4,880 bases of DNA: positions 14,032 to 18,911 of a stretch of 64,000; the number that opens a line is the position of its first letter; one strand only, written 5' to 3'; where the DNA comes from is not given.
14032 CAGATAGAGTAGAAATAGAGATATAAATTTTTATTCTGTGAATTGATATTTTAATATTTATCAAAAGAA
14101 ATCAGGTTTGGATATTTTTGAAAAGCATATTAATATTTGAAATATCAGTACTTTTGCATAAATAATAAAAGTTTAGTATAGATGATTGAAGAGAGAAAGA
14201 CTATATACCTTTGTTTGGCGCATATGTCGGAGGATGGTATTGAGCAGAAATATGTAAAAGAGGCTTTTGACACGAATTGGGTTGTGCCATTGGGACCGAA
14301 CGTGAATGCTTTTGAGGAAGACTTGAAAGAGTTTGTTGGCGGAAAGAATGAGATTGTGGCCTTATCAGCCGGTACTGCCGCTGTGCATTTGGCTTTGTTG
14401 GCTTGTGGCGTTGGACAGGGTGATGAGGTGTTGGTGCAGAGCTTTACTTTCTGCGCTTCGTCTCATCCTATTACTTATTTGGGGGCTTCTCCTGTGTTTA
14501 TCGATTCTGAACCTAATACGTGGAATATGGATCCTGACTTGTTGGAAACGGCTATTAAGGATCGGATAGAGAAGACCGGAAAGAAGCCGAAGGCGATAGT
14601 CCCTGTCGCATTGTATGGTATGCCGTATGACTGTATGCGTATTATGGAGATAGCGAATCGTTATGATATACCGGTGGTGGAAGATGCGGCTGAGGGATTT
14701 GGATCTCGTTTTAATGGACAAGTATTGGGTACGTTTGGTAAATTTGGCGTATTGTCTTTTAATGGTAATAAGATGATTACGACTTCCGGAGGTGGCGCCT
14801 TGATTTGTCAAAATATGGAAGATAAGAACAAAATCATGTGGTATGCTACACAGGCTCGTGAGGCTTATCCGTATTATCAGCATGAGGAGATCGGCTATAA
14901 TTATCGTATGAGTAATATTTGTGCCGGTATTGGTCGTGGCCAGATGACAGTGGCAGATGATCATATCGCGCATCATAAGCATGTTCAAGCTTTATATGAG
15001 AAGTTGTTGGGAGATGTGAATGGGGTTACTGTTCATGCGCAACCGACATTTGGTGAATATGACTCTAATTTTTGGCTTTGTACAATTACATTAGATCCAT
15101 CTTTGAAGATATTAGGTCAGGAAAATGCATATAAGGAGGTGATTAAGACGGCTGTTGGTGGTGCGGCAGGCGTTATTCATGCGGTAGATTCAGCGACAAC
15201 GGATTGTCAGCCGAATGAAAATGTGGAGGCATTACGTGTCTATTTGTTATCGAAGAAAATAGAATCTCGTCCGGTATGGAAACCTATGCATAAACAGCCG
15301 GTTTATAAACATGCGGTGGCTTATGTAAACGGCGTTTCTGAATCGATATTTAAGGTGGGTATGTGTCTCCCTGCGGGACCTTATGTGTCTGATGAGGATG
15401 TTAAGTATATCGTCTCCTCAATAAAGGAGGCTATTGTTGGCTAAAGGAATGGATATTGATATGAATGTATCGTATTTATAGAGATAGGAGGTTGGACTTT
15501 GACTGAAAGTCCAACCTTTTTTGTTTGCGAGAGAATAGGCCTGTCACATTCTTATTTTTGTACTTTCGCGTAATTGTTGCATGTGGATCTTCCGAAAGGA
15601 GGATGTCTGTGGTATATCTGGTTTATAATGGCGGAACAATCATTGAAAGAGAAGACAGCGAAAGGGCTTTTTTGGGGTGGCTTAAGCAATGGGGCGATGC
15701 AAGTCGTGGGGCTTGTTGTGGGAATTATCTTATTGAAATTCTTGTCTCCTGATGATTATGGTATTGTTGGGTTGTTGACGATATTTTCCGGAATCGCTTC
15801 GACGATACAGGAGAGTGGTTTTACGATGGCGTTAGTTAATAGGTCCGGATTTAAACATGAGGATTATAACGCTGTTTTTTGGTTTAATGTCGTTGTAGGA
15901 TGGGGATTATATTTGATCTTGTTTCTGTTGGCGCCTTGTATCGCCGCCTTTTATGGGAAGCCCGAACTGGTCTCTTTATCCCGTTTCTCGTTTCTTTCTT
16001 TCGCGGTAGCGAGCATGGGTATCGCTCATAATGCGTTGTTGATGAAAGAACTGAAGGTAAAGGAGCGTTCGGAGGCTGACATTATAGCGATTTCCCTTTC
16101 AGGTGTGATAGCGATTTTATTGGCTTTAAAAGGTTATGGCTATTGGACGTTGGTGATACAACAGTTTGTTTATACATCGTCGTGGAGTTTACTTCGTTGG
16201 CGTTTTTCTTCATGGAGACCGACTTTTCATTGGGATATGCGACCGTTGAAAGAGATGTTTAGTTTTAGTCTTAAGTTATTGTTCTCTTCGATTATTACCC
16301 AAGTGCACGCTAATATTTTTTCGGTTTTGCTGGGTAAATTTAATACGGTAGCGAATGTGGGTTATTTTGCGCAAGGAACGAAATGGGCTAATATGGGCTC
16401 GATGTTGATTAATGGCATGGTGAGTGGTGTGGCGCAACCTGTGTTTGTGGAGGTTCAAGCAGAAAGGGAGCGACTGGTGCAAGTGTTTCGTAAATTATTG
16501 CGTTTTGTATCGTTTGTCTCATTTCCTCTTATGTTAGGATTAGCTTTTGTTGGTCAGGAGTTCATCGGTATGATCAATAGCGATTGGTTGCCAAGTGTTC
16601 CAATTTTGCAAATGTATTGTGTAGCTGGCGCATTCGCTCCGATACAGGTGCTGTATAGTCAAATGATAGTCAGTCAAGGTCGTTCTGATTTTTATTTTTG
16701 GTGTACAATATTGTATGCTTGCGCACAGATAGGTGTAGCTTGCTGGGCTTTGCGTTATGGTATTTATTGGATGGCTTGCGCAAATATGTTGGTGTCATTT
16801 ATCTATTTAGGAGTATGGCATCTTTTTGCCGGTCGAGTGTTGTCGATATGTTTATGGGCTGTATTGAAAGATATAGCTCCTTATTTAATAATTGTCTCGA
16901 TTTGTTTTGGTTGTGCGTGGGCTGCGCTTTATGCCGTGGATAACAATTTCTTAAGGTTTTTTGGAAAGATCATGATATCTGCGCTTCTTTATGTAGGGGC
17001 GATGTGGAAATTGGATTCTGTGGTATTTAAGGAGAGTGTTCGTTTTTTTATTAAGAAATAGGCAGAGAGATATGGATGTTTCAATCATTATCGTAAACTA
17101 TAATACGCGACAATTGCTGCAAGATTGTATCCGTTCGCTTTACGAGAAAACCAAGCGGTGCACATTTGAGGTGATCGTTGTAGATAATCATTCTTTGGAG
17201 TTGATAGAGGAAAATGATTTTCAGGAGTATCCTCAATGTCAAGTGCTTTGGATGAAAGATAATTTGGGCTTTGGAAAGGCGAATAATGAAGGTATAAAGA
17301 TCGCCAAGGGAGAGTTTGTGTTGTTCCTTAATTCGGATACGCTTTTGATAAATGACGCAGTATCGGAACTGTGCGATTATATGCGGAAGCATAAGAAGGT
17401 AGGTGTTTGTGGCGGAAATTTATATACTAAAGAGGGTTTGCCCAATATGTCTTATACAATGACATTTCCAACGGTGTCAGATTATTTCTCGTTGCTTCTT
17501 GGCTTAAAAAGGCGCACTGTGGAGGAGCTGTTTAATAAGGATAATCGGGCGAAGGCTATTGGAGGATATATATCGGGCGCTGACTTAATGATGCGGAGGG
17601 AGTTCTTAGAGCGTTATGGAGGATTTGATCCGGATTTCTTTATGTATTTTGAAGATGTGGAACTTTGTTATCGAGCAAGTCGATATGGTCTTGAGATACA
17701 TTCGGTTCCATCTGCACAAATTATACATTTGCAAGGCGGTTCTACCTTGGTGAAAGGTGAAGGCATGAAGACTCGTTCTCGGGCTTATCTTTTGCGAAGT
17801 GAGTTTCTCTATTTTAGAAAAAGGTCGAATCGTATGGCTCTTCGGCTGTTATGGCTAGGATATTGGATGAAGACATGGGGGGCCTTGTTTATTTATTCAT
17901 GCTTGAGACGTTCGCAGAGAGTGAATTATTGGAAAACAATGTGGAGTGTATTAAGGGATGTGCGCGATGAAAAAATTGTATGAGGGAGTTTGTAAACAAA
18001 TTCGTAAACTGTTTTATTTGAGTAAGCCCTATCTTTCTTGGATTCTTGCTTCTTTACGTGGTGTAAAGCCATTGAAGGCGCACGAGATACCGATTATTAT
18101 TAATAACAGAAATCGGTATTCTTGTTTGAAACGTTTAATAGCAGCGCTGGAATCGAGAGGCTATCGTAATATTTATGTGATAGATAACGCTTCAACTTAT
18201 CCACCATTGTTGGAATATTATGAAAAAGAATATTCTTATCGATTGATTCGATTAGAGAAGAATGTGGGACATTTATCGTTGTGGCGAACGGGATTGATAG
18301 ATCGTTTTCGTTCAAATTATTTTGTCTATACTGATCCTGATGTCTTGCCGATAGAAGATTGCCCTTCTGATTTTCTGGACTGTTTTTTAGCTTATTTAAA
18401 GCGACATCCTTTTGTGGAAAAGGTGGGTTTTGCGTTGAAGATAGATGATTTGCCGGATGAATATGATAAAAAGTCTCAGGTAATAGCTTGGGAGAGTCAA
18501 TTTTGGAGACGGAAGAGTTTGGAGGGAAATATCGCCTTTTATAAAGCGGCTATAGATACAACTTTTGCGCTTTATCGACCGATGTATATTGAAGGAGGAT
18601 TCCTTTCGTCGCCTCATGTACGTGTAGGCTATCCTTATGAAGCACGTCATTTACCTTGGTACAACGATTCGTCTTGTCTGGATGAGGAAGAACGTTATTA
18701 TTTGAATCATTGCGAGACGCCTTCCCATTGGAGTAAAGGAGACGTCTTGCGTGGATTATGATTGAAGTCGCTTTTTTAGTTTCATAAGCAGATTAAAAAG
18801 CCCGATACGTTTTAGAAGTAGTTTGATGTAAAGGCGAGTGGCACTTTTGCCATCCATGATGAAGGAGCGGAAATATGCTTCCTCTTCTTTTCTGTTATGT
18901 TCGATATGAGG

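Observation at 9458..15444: Putative amide-tailoring cassette (GNAT + PLP lyase + AsnB-like + ATP-grasp) between the PglC-type transferase and the PglE-type aminotransferase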

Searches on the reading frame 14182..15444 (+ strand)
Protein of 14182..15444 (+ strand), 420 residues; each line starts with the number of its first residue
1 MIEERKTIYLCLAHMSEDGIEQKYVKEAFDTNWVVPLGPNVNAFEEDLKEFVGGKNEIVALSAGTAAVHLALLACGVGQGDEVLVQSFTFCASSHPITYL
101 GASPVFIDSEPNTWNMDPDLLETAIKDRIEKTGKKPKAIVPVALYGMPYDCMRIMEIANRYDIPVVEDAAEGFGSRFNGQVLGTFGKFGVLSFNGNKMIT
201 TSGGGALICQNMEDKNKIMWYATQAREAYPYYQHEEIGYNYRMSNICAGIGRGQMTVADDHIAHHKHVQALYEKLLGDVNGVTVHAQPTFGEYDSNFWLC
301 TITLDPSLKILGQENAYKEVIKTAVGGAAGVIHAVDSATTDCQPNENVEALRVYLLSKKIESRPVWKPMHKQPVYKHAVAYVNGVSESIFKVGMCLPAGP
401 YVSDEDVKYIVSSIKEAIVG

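Call 4: search_protein_families(library=pfam, proteins=[window:14182-15444:+], max_evalue=0.01)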
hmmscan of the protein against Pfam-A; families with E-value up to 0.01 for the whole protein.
window:14182-15444:+ (420 aa): 5 families
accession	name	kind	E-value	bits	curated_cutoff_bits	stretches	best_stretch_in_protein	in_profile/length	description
PF01041.23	DegT_DnrJ_EryC1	-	1.8e-87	294.3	19.8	2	20-307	6-285/360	DegT/DnrJ/EryC1/StrS aminotransferase family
PF00155.27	Aminotran_1_2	-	1.6e-06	28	19.7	1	42-131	45-143/361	Aminotransferase class I and II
PF01276.26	OKR_DC_1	-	0.0001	21.6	27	1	62-178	88-213/417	Orn/Lys/Arg decarboxylase, major domain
PF00266.25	Aminotran_5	-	0.00017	21.1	21.5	1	41-211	45-215/371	Aminotransferase class-V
PF01212.27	Beta_elim_lyase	-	0.0037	17.1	27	1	39-170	32-170/288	Beta-eliminating lyase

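Call 5: search_protein_families(library=ncbifam, proteins=[window:14182-15444:+], max_evalue=0.01)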
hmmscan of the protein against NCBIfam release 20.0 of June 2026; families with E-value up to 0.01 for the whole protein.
window:14182-15444:+ (420 aa): 15 families
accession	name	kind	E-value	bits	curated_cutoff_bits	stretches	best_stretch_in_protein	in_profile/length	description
TIGR04181.1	NHT_00031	hypoth_equivalog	3.2e-100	335.5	420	2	19-306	10-304/359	LegC family aminotransferase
TIGR03588.1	PseC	equivalog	3.9e-58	197.2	423.5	1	24-309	16-306/380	UDP-4-amino-4,6-dideoxy-N-acetyl-beta-L-altrosamine transaminase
TIGR04427.1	PLP_DesI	equivalog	1.9e-44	152.3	650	2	25-303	38-302/390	dTDP-4-dehydro-6-deoxyglucose aminotransferase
NF008658.2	PRK11658.1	equivalog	1.1e-41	142.7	631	1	15-328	10-321/379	UDP-4-amino-4-deoxy-L-arabinose aminotransferase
NF008687.0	PRK11706.1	equivalog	7.5e-41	140.1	375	1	19-289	11-280/375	dTDP-4-amino-4,6-dideoxygalactose transaminase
TIGR02379.1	ECA_wecE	subfamily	7.1e-35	120.5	434.85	1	19-288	11-280/376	dTDP-4-amino-4,6-dideoxy-D-glucose transaminase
NF011936.0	PRK15407.1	equivalog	5e-31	107.9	423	1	26-218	54-244/440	lipopolysaccharide biosynthesis protein RfbH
NF006810.0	PRK09331.1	subfamily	2.5e-06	26.5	301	1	39-175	65-203/397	Sep-tRNA:Cys-tRNA synthetase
NF005588.0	PRK07309.1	equivalog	1.4e-05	24.2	576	1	55-168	91-205/391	pyridoxal phosphate-dependent aminotransferase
NF006488.0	PRK08912.1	equivalog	5.2e-05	22.3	498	1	55-129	87-160/387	aminotransferase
TIGR02539.1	SepCysS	equivalog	0.00011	21.3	365.25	1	39-174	51-188/370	O-phospho-L-seryl-tRNA:Cys-tRNA synthase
NF006230.0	PRK08363.1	equivalog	0.00085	18.2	534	1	59-169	97-206/398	alanine aminotransferase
NF004975.0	PRK06348.1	equivalog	0.0023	17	549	1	49-129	83-163/384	pyridoxal phosphate-dependent aminotransferase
NF005817.0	PRK07683.1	equivalog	0.0045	15.7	575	1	55-128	89-161/387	aminotransferase A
TIGR01325.1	O_suc_HS_sulf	equivalog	0.0089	14.7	510.05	0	19-91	34-104/380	O-succinylhomoserine sulfhydrylase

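Call 61: search_solved_structures(query=window:14182-15444:+, max_evalue=1e-20)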
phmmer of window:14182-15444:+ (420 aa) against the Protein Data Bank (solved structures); distinct sequences matched with E-value up to 1e-20: 46.
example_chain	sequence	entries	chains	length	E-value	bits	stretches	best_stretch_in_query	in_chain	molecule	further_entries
1o61_A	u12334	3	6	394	8.6e-86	291.7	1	12-414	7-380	aminotransferase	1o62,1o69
4ztc_A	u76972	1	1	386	6.1e-85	288.9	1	12-413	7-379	Aminotransferase homolog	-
7b0m_AAA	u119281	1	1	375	2.2e-64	221.2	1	19-306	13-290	Sugar aminotransferase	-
3bn1_A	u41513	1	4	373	3.7e-61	210.6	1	16-309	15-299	Perosamine synthetase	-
3dr7_A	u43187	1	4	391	4.5e-61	210.3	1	15-309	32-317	Putative perosamine synthetase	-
3dr4_A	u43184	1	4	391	3e-60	207.5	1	15-309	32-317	Putative perosamine synthetase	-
8vr3_A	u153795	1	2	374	2.8e-42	148.3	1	38-279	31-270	DegT/DnrJ/EryC1/StrS aminotransferase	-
8vr5_A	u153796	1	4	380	3.1e-42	148.2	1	38-279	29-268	DegT/DnrJ/EryC1/StrS aminotransferase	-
4qgr_A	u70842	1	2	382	3.1e-41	144.9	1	37-280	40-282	DegT/DnrJ/EryC1/StrS aminotransferase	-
7b0d_A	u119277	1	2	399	5.4e-40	140.8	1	24-283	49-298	Glutamine--scyllo-inositol transaminase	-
9bgp_A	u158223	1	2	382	4.3e-39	137.9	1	38-284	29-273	aminotransferase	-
3nyu_A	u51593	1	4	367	8.6e-39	136.9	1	37-279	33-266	Aminotransferase WbpE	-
3nu7_A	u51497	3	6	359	8.9e-39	136.8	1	37-279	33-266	Aminotransferase WbpE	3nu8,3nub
9bgr_A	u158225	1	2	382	2.9e-38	135.1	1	38-284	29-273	aminotransferase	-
3nys_A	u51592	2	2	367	5.3e-38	134.3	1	37-279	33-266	Aminotransferase WbpE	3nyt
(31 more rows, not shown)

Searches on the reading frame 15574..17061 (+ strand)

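Call 18: search_protein_families(library=pfam, proteins=[window:15574-17061:+], max_evalue=0.001)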
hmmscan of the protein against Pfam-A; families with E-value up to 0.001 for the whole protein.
window:15574-17061:+ (495 aa): 2 families
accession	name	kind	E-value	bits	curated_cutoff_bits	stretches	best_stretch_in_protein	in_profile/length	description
PF13440.11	Polysacc_synt_3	-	6.7e-70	236.1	23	1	52-343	1-293/293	Polysaccharide biosynthesis protein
PF01943.22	Polysacc_synt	-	3.7e-35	122.1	28.2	1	29-294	2-273/274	Polysaccharide biosynthesis protein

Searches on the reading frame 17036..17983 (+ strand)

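Call 18: search_protein_families(library=pfam, proteins=[window:17036-17983:+], max_evalue=0.001)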
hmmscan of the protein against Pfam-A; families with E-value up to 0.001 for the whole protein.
window:17036-17983:+ (315 aa): 4 families
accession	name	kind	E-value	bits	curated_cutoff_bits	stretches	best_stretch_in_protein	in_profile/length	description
PF00535.33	Glycos_transf_2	-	4.6e-24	85.7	23.3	1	16-194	1-167/168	Glycosyl transferase family 2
PF13641.12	Glyco_tranf_2_3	-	5.9e-20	72.7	27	1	15-234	3-214/230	Glycosyltransferase like family 2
PF13632.12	Glyco_trans_2_3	-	2.1e-09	38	27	1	94-288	1-171/198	Glycosyl transferase family group 2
PF10111.15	Glyco_tranf_2_2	-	4e-06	27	27.3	1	18-229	3-213/276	Glycosyltransferase like family 2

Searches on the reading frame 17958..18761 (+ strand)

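Call 18: search_protein_families(library=pfam, proteins=[window:17958-18761:+], max_evalue=0.001)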
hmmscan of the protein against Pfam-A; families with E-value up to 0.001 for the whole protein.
window:17958-18761:+ (267 aa): 1 family
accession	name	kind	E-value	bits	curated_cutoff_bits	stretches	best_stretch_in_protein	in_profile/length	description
PF00535.33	Glycos_transf_2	-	3.4e-06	27.5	23.3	1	46-175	2-131/168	Glycosyl transferase family 2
